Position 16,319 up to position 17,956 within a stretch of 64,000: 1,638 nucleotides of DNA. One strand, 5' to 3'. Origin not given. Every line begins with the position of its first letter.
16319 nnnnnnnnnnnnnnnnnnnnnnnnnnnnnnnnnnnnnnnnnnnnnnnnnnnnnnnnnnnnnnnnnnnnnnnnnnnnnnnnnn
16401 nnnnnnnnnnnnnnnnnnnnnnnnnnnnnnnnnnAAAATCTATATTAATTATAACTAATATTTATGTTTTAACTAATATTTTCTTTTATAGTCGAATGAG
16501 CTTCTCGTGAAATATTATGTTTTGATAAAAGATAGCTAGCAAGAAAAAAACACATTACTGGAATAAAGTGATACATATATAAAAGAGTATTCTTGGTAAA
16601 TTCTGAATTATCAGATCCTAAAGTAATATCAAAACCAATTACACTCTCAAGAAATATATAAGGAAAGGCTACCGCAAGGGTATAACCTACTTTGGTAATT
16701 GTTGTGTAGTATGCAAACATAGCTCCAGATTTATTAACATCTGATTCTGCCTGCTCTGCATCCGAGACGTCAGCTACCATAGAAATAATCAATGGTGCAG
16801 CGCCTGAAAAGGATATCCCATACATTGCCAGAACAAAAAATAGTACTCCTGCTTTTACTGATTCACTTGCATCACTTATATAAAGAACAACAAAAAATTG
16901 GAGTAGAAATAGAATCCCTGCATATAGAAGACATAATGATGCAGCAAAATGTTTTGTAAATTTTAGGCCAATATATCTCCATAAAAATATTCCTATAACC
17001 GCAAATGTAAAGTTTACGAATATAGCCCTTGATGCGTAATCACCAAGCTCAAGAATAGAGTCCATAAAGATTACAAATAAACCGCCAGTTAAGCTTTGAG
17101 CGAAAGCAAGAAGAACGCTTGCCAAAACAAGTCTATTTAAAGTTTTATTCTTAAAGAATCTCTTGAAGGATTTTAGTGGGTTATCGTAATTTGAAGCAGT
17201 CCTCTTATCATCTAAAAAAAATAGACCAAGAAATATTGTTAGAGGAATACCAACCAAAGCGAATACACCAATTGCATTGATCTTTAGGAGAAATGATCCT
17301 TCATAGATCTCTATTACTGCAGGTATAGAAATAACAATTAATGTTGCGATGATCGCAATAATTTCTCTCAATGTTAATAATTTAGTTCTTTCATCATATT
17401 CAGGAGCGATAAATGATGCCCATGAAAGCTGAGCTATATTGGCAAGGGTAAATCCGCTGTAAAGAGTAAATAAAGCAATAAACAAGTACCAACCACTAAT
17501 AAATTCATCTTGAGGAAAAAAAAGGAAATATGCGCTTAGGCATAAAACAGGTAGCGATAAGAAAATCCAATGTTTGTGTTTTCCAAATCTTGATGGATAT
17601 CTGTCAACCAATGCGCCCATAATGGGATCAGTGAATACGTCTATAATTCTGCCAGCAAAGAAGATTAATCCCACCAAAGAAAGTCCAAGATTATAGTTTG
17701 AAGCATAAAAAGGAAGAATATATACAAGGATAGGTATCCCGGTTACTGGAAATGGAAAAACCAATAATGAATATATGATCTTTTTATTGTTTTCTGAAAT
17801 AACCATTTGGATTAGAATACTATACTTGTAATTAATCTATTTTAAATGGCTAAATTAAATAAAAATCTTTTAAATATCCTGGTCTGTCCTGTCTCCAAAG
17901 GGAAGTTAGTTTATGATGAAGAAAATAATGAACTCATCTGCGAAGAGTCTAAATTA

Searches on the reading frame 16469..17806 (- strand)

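Call 19: search_protein_families(library=ncbifam, proteins=[window:16469-17806:-], max_evalue=1e-10)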
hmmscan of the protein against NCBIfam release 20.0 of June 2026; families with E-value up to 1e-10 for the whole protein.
window:16469-17806:- (445 aa): 4 families
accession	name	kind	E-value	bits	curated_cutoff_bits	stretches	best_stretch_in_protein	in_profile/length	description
TIGR00792.1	gph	subfamily_domain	3.7e-30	105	231.35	1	28-444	20-434/437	glycoside-pentoside-hexuronide (GPH):cation symporter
NF007237.0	PRK09669.1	subfamily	7.8e-24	84.1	610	1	28-442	30-440/461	putative symporter YagG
NF007749.0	PRK10429.1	equivalog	4.4e-15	55.4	456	1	24-429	23-431/473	melibiose:sodium transporter MelB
NF008526.0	PRK11462.1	equivalog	1.1e-13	50.8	836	1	26-434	28-430/460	glycoside-pentoside-hexuronide family transporter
